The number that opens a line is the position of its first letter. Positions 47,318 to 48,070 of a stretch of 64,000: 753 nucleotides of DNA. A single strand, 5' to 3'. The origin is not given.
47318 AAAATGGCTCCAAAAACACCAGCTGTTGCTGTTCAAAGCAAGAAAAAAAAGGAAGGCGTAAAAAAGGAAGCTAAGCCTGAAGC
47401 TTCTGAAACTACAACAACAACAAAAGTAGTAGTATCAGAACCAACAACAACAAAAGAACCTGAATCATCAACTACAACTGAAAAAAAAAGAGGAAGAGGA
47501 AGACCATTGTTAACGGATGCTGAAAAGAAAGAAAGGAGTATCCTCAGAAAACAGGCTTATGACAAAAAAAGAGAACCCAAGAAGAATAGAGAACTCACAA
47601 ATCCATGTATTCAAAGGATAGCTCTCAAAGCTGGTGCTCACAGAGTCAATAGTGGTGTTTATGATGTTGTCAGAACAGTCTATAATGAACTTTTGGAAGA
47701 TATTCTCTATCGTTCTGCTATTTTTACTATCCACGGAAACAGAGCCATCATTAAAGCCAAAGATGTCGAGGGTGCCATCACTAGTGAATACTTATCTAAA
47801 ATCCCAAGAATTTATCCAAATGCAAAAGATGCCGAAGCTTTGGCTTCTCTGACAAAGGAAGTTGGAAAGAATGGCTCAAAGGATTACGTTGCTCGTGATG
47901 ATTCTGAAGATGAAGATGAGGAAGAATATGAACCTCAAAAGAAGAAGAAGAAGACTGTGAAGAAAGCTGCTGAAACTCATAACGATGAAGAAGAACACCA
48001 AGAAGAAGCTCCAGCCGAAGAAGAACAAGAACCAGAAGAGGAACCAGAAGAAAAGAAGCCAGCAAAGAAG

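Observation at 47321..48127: Non-canonical H4-like histone-fold protein with AT-hook and H1-like tails, adjacent to a Swc5/BCNT gene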

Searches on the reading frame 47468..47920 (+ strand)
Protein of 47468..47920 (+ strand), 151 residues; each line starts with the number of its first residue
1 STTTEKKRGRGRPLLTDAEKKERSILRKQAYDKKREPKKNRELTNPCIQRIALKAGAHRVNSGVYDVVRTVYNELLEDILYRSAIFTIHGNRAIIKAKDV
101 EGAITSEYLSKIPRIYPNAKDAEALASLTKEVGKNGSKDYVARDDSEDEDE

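Call 17: search_protein_representatives(protein=window:47468-47920:+)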
Query: 151 residues. Proteins with E-value up to 0.001 (for the whole library): 87; up to 1e-10: 3; up to 1e-30: 1. The best 87 are listed.
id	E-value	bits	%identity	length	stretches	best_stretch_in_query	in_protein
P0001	1.8e-90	316.5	100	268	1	1-151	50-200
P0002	4.3e-11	59.4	39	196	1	19-150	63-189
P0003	8.4e-11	58.5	33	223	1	5-151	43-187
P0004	2.2e-09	53.9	30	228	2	41-104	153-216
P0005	3.0e-09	53.4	30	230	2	34-118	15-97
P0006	3.2e-09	53.4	30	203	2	41-104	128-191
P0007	3.7e-09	53.2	30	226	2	41-104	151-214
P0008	4.2e-09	53.0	29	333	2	41-106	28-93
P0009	4.8e-09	52.8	29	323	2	41-105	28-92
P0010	8.1e-09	52.1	30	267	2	41-104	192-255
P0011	8.5e-09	52.0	30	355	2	41-104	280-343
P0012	1.6e-08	51.1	26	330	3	41-104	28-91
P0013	2.9e-08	50.3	30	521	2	41-104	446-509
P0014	3.7e-08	49.9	30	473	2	41-104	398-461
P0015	9.2e-08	48.6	32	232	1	40-138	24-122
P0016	1.5e-06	44.7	35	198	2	36-106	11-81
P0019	1.4e-05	41.6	37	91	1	42-106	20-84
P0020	1.4e-05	41.6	38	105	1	27-107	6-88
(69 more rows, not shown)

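Call 24: find_encoding_contigs(protein=P0002, flank=8000, max_places=3)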
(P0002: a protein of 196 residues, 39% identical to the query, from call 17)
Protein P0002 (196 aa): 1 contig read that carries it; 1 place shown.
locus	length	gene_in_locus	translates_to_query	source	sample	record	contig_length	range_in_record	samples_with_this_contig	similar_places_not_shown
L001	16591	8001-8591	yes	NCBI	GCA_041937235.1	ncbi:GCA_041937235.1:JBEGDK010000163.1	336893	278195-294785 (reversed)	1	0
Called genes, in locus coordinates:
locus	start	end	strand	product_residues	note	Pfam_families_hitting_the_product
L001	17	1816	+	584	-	PF00071:Ras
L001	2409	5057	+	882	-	PF07714:PK_Tyr_Ser-Thr, PF00069:Pkinase, PF07714:PK_Tyr_Ser-Thr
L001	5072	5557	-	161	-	-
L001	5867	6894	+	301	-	PF00300:His_Phos_1 (faint), PF00328:His_Phos_2 (faint)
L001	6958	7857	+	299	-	PF09398:FOP_dimer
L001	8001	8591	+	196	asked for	-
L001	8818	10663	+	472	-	PF01926:MMR_HSR1, PF02421:FeoB_N, PF08438:YGR210-like_G4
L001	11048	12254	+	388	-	-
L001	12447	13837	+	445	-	PF20811:PARG_cat_N, PF05028:PARG_cat_C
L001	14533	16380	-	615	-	PF13855:LRR_8 (faint), PF12799:LRR_4 (faint), PF24758:LRR_At5g56370 (faint), PF23598:LRR_14 (weak)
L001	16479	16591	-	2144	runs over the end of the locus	PF14429:DOCK-C2, PF06920:DHR-2_Lobe_A (weak), PF20421:DHR-2_Lobe_C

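Call 27: search_protein_families(library=pfam, proteins=[L002:102-677:+, L002:2156-3274:-, P0002, P0088, L002:842-1156:-], max_evalue=1)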
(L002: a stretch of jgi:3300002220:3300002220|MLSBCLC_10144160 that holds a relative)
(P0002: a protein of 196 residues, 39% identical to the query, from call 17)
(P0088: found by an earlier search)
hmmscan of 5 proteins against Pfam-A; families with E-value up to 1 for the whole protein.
L002:102-677:+ (191 aa): 1 family
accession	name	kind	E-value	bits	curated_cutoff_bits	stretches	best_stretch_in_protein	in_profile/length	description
PF20479.3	TMEM128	-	0.15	13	23.9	1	125-166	30-68/124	TMEM128 protein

L002:2156-3274:- (372 aa): 2 families
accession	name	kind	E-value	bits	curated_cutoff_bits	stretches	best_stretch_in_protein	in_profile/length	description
PF05942.16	PaREP1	-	0.015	15.6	24.4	1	170-224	8-61/115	Archaeal PaREP1/PaREP8 family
PF14995.11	TMEM107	-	0.14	12.9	26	1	52-149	5-86/123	Transmembrane protein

P0002 (196 aa): 2 families
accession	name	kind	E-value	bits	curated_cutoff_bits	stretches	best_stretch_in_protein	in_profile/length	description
PF00125.30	Histone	-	0.04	14.6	26.4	1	20-150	4-119/122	Core histone H2A/H2B/H3/H4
PF10631.14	DUF2477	-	0.22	12.6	20.6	1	20-92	24-96/142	Protein of unknown function (DUF2477)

P0088 (230 aa): 1 family
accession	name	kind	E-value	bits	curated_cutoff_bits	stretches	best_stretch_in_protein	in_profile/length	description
PF00808.29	CBFD_NFYB_HMF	-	0.0012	19.5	21.4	1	84-144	4-65/65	Histone-like transcription factor (CBF/NF-Y) and archaeal histone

L002:842-1156:- (104 aa): 1 family
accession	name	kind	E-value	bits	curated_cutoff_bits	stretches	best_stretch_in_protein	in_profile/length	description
PF16662.10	FLYWCH_u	-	0.084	13.3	36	1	62-78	14-30/38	FLYWCH-type zinc finger-containing protein 1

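Call 38: predict_structure(alignment_id=A3)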
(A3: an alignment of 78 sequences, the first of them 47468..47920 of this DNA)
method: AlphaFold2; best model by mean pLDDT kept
length: 151 residues; sequences in the alignment: 78
mean_pLDDT: 80.2   pTM: 0.53
mean pLDDT of the five models: 80.2, 80.0, 78.7, 77.9, 77.5
residues with pLDDT >= 90: 70; 70-90: 31; 50-70: 48; < 50: 2
segments of 3 or more residues with pLDDT < 50: none
pLDDT, mean of each block of 10 residues (from residue 1): 60 84 86 62 91 95 95 94 97 96 84 67 78 60 57 44
secondary structure, 60 per line:
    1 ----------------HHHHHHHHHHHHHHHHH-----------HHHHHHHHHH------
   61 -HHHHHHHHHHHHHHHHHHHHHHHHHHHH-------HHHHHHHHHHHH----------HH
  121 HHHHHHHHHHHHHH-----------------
elements in order: H17-33 H45-54 H62-89 H97-108 H119-134

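Call 40: fold_search(model_id=the predicted structure, library=pdb)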
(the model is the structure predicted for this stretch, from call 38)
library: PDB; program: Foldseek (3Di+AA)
matches with E <= 10: 1666; with E <= 0.001: 1
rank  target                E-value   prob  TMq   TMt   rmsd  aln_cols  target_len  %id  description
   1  7x57_B                9.3e-04  1.00  0.42  0.85   0.7        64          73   30  Cryo-EM structure of human subnucleosome (closed form) (released 2022-11-16)
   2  8xjv_v                1.5e-03  1.00  0.44  0.67   0.9        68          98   28  Structural basis for the linker histone H5-nucleosome binding and chromatin compaction (released 2024-09-11)
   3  7ciz_F                1.7e-03  1.00  0.43  0.81   1.9        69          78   28  Crystal structure of DNAJC9 HBD helix2 in complex with H3.3-H4 dimer and MCM2 HBD (released 2021-04-14)
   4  3tu4_B                1.8e-03  1.00  0.42  0.70   0.7        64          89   30  Crystal structure of the Sir3 BAH domain in complex with a nucleosome core particle. (released 2011-11-23)
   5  1s32_F                1.8e-03  1.00  0.42  0.71   0.7        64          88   30  Molecular Recognition of the Nucleosomal 'Supergroove' (released 2004-05-11)
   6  1zbb_F                1.8e-03  1.00  0.42  0.66   0.7        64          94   30  Structure of the 4_601_167 Tetranucleosome (released 2005-07-12)
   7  8xjv_6                1.8e-03  1.00  0.43  0.75   1.1        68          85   28  Structural basis for the linker histone H5-nucleosome binding and chromatin compaction (released 2024-09-11)
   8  9can_B                1.8e-03  1.00  0.44  0.86   1.1        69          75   28  S.c INO80 in complex with Xenopus 0/40 nucleosome (released 2025-07-16)
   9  1kx4_F                2.0e-03  1.00  0.42  0.79   0.8        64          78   30  X-Ray Structure of the Nucleosome Core Particle, NCP146b, at 2.6 A Resolution (released 2002-12-25)
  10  1eqz_H                2.2e-03  1.00  0.42  0.66   0.7        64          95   30  X-RAY STRUCTURE OF THE NUCLEOSOME CORE PARTICLE AT 2.5 A RESOLUTION (released 2000-04-17)
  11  3c1b_F                2.2e-03  1.00  0.42  0.71   0.7        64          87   30  The effect of H3 K79 dimethylation and H4 K20 trimethylation on nucleosome and chromatin structure (released 2008-10-07)
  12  4kud_F                2.2e-03  1.00  0.42  0.69   0.8        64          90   31  Crystal structure of N-terminal acetylated Sir3 BAH domain D205N mutant in complex with yeast nucleosome core particle (released 2013-08-07)
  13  3nqj_B                2.2e-03  1.00  0.40  0.87   0.7        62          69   31  Crystal structure of (CENP-A/H4)2 heterotetramer (released 2010-08-25)
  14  3azm_B                2.2e-03  1.00  0.42  0.80   0.8        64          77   30  Crystal Structure of Human Nucleosome Core Particle Containing H4K79Q mutation (released 2011-09-21)
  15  3azk_F                2.3e-03  1.00  0.42  0.74   0.7        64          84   30  Crystal Structure of Human Nucleosome Core Particle Containing H4K59Q mutation (released 2011-09-21)
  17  4h9s_C                2.3e-03  1.00  0.42  0.82   2.3        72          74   28  Complex structure 6 of DAXX/H3.3(sub7)/H4 (released 2012-10-17)
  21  6yn1_N                2.6e-03  1.00  0.42  0.83   0.6        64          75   30  Crystal structure of histone chaperone APLF acidic domain bound to the histone H2A-H2B-H3-H4 octamer (released 2021-11-17)
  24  3r45_B                2.6e-03  1.00  0.43  0.85   1.3        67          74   28  Structure of a CENP-A-Histone H4 Heterodimer in complex with chaperone HJURP (released 2011-04-06)
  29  3nqu_B                2.8e-03  1.00  0.42  0.92   0.9        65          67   29  Crystal structure of partially trypsinized (CENP-A/H4)2 heterotetramer (released 2010-08-25)
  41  2hue_C                3.2e-03  1.00  0.42  0.76   1.0        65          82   29  Structure of the H3-H4 chaperone Asf1 bound to histones H3 and H4 (released 2006-11-21)
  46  1aoi_F                3.4e-03  1.00  0.42  0.71   0.8        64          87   30  COMPLEX BETWEEN NUCLEOSOME CORE PARTICLE (H3,H4,H2A,H2B) AND 146 BP LONG DNA FRAGMENT (released 1998-09-30)
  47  7ciz_B                3.4e-03  1.00  0.43  0.83   1.9        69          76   28  Crystal structure of DNAJC9 HBD helix2 in complex with H3.3-H4 dimer and MCM2 HBD (released 2021-04-14)
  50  1aoi_B                3.6e-03  1.00  0.41  0.74   0.8        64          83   30  COMPLEX BETWEEN NUCLEOSOME CORE PARTICLE (H3,H4,H2A,H2B) AND 146 BP LONG DNA FRAGMENT (released 1998-09-30)
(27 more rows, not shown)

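Call 45: find_encoding_contigs(protein=P0015, flank=5000, max_places=2)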
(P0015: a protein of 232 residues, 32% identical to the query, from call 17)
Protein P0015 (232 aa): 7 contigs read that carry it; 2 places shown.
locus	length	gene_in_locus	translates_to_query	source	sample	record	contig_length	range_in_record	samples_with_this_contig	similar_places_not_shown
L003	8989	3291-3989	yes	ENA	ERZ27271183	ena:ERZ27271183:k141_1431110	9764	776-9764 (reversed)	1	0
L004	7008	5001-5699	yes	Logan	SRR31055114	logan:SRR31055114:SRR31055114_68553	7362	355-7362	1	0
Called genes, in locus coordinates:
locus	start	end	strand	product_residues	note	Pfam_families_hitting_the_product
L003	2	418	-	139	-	?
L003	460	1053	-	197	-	-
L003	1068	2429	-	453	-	PF01068:DNA_ligase_A_M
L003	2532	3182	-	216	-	PF00125:Histone, PF00808:CBFD_NFYB_HMF (faint), PF26281:Histone_ABTB, PF00125:Histone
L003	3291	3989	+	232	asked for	PF00808:CBFD_NFYB_HMF (faint), PF00125:Histone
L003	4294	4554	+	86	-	PF13637:Ank_4 (weak)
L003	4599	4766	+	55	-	-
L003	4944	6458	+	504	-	PF07992:Pyr_redox_2 (faint), PF01266:DAO (weak), PF01593:Amino_oxidase, PF13450:NAD_binding_8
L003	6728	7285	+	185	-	-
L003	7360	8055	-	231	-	-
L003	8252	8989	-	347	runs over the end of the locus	-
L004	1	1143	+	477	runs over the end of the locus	-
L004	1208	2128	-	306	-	-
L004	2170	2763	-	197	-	-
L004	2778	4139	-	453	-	PF01068:DNA_ligase_A_M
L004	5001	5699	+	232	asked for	PF00808:CBFD_NFYB_HMF (faint), PF00125:Histone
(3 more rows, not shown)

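Call 46: find_encoding_contigs(protein=P0016, flank=10000, max_places=1)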
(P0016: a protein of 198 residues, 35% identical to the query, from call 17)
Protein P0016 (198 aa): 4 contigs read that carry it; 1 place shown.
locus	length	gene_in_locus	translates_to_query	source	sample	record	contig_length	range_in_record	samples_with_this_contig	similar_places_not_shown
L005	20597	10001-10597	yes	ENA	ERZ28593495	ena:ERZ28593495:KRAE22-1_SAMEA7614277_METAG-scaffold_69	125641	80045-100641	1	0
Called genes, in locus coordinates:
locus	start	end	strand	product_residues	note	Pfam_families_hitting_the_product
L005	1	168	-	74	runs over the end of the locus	-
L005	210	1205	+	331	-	-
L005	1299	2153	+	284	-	-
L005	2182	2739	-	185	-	-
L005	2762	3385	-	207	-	PF02940:mRNA_triPase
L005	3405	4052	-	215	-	-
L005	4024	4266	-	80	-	-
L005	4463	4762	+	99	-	-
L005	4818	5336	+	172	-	-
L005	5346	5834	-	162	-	-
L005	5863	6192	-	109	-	-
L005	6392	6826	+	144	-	-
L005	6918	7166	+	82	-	-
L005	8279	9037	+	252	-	-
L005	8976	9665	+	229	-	-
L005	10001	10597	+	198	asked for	PF00808:CBFD_NFYB_HMF (faint), PF00125:Histone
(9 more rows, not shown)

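Call 51: search_protein_families(library=pfam, proteins=[P0015, P0019, P0020, P0016], max_evalue=10)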
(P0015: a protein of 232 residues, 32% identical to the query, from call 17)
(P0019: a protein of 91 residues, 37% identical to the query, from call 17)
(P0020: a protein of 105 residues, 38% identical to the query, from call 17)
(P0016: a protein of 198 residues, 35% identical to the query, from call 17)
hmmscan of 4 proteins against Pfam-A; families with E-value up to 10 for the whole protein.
P0015 (232 aa): 9 families
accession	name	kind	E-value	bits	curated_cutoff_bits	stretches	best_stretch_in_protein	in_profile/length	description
PF00125.30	Histone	-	5.1e-17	62.7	26.4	1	110-221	11-118/122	Core histone H2A/H2B/H3/H4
PF00808.29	CBFD_NFYB_HMF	-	1.4e-08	35.3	21.4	2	40-85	17-62/65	Histone-like transcription factor (CBF/NF-Y) and archaeal histone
PF15511.12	CENP-T_C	-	0.00078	19.9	28.1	1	31-85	12-71/108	Centromere kinetochore component CENP-T histone fold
PF15630.12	CENP-S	-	0.0018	19.1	28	1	69-84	51-66/76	CENP-S protein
PF02969.23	TAF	-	0.0024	18.4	21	2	54-88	31-65/66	TATA box binding protein associated factor (TAF)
PF02291.21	TFIID-31kDa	-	0.0027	18.2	29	1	191-224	36-69/122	Transcription initiation factor IID, 31kD subunit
PF07524.19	Bromo_TP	-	0.048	14.1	24.6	0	179-220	25-66/77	Bromodomain associated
PF03847.19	TFIID_20kDa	-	0.054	14.4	27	1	185-220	25-60/68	Transcription initiation factor TFIID subunit A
PF04623.17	Adeno_E1B_55K_N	-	0.12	13.6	25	1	73-122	12-61/71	Adenovirus E1B protein N-terminus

P0019 (91 aa): 6 families
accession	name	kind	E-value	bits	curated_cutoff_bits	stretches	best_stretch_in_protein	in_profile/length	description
PF02969.23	TAF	-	5.1e-05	23.8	21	1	21-83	4-66/66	TATA box binding protein associated factor (TAF)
PF15511.12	CENP-T_C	-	0.00034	21.1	28.1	1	28-85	19-77/108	Centromere kinetochore component CENP-T histone fold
PF07524.19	Bromo_TP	-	0.00076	19.9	24.6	1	21-83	7-69/77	Bromodomain associated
PF00808.29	CBFD_NFYB_HMF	-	0.0043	17.7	21.4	1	25-82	7-65/65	Histone-like transcription factor (CBF/NF-Y) and archaeal histone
PF00125.30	Histone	-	0.042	14.6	26.4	1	49-83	86-120/122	Core histone H2A/H2B/H3/H4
PF02291.21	TFIID-31kDa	-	0.077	13.5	29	1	26-87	11-72/122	Transcription initiation factor IID, 31kD subunit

P0020 (105 aa): 6 families
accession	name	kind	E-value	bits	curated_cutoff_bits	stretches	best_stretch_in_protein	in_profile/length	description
PF02969.23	TAF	-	2.3e-08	34.5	21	1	25-82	5-62/66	TATA box binding protein associated factor (TAF)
PF02291.21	TFIID-31kDa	-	0.011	16.3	29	1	29-94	11-76/122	Transcription initiation factor IID, 31kD subunit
PF15511.12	CENP-T_C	-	0.033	14.7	28.1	1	26-82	10-71/108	Centromere kinetochore component CENP-T histone fold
PF15630.12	CENP-S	-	0.038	14.8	28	1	53-82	38-67/76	CENP-S protein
PF00808.29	CBFD_NFYB_HMF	-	0.08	13.7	21.4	1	28-83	7-63/65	Histone-like transcription factor (CBF/NF-Y) and archaeal histone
PF03677.18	UPF0137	-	0.16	12.2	34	1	13-85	138-209/237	Uncharacterised protein family (UPF0137)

P0016 (198 aa): 3 families
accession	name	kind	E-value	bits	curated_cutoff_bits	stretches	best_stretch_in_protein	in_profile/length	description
PF00125.30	Histone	-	2.6e-09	37.8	26.4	1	112-190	39-119/122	Core histone H2A/H2B/H3/H4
PF00808.29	CBFD_NFYB_HMF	-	3.3e-08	34.1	21.4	2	127-189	3-64/65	Histone-like transcription factor (CBF/NF-Y) and archaeal histone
PF22163.1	SipA_2nd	-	0.13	12.9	27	1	2-53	85-134/136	Salmonella Invasion protein A, C-terminal actin binding domain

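Call 57: fold_search(model_id=the predicted structure, library=viral)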
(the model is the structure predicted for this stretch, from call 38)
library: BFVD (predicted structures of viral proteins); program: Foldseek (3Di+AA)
matches with E <= 10: 92; with E <= 0.001: 0
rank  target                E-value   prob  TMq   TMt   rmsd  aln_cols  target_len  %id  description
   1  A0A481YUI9            3.4e-03  1.00  0.42  0.58   4.0        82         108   26  Histone-like protein [Marseillevirus LCMAC102]
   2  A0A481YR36            5.7e-03  1.00  0.44  0.29  20.7       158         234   24  Histone-like protein [Marseillevirus LCMAC101]
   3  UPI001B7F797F         8.4e-03  1.00  0.41  0.57  13.4       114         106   15  (no name look-up for this kind of identifier)
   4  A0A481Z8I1            1.1e-02  1.00  0.44  0.31  19.4       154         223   18  Histone-like protein [Pithovirus LCPAC304]
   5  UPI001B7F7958         2.7e-02  1.00  0.43  0.65   5.1        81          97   21  (no name look-up for this kind of identifier)
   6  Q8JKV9                5.1e-02  0.98  0.45  0.08   9.8       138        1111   17  Histone h3, h4 [Heliothis zea nudivirus 1]
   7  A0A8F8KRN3            5.8e-02  0.99  0.45  0.57   7.9       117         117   21  Histone H4 [Clandestinovirus]
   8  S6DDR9                7.5e-02  1.00  0.44  0.38   2.1        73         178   34  Histone H4-like [Invertebrate iridescent virus 22]
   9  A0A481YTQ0            7.5e-02  0.97  0.41  0.19  16.2       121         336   16  Histone 2A-domain-containing protein [Marseillevirus LCMAC102]
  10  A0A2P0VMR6            7.5e-02  0.94  0.41  0.46  13.5       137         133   14  Putative TATA-box binding protein associated factor 12 superfamily protein [Tetraselmis virus 1]
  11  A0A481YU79            9.2e-02  0.97  0.44  0.28  11.8       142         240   20  Histone-like protein [Marseillevirus LCMAC103]
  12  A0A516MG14            1.4e-01  0.99  0.38  0.67   2.6        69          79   22  (no name in the UniProt tables at hand)
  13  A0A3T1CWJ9            2.0e-01  0.91  0.34  0.28  11.4        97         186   11  Histone H2B [Acanthamoeba castellanii medusavirus J1]
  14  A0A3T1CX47            3.6e-01  0.99  0.41  0.65   2.8        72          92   19  Histone H4 [Acanthamoeba castellanii medusavirus J1]
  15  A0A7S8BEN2            3.8e-01  0.96  0.38  0.26   3.2        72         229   15  Histone H2A [Medusavirus stheno T3]
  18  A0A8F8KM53            4.3e-01  0.77  0.41  0.45  12.1       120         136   18  Histone H3 [Clandestinovirus]
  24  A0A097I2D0            8.8e-01  0.93  0.36  0.26   1.6        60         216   22  Histone doublet H4-H3 [Melbournevirus]
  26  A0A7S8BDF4            8.8e-01  0.28  0.35  0.22  19.5       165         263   15  Fused protein of histone H3 and histone H4 [Medusavirus stheno T3]
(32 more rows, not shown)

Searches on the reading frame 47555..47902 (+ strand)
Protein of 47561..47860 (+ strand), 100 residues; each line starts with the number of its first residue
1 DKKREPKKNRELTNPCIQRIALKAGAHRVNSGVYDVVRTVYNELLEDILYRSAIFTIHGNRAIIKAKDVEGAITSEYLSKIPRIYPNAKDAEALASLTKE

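Call 23: find_homologous_proteins(query=A2, max_evalue=10)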
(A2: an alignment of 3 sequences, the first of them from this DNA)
Query A2 (3 sequences) (116 aa, profile of the alignment): 1 proteins with E <= 10 among 271 candidates.
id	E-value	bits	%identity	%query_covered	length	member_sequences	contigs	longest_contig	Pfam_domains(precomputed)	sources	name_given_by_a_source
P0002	3.1e-49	184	39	94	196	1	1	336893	-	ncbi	ncbi:hypothetical protein ABK040_004113 [Willaertia magna]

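Call 44: find_related_loci(query=A2, collection=metagenome_contigs, flank=4000)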
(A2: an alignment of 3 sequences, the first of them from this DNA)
Query A2 (116 aa) in metagenome_contigs; peptide patterns used: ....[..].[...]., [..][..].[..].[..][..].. (x = any residue, [..] = any of these).
169 stretches matched a pattern, but none encodes a relative of the query by tblastn (E <= 1e-3).

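Call 51: search_protein_families(library=pfam, proteins=[window:47561-47860:+], max_evalue=10)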
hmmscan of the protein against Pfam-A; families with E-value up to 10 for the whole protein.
window:47561-47860:+ (100 aa): 1 family
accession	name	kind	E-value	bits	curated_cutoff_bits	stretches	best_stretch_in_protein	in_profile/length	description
PF12323.14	HTH_OrfB_IS605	-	0.12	12.3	21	1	35-47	25-37/47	Helix-turn-helix domain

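Call 61: find_related_loci(query=A2, collection=viral_contigs, flank=3000)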
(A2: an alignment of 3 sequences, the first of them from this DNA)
Query A2 (116 aa) in viral_contigs; peptide patterns used: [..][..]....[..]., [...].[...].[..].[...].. (x = any residue, [..] = any of these).
30 stretches matched a pattern, but none encodes a relative of the query by tblastn (E <= 1e-3).
